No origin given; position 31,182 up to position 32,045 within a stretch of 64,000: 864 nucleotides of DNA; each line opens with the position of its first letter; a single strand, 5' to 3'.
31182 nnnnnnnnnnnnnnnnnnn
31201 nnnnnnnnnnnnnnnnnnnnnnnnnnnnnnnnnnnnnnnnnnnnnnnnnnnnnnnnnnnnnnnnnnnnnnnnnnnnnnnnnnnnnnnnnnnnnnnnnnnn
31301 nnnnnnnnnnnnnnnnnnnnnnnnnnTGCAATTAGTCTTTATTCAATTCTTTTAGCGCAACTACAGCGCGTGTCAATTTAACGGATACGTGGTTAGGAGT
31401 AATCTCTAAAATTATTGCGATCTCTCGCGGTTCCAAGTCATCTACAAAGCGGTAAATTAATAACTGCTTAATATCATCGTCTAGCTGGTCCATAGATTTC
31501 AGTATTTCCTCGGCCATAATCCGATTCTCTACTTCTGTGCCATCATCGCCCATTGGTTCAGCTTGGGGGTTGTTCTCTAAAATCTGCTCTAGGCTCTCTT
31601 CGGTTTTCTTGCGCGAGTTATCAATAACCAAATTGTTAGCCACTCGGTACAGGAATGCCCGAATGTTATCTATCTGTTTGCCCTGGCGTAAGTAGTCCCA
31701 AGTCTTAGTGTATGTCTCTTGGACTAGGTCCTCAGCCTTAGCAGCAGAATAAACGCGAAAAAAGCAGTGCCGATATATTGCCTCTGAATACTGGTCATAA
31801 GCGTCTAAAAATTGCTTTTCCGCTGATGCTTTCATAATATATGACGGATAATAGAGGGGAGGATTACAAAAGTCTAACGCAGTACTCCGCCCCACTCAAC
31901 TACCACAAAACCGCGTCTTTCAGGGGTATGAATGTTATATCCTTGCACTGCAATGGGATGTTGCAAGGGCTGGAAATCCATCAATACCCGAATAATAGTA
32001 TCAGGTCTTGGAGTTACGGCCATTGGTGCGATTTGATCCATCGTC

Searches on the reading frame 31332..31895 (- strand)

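Call 70: search_protein_families(library=pfam, proteins=[window:31332-31895:-], max_evalue=0.01)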
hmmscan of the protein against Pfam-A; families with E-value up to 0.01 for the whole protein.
window:31332-31895:- (187 aa): 3 families
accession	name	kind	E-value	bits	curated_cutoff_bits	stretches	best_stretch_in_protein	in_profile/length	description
PF04542.20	Sigma70_r2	-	4.8e-10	39.5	24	1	33-98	2-69/71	Sigma-70 region 2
PF08281.18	Sigma70_r4_2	-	7.3e-07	29.2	25.7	1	129-181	2-54/54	Sigma-70, region 4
PF04545.22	Sigma70_r4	-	5e-05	23.2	24.1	1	135-183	2-50/50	Sigma-70, region 4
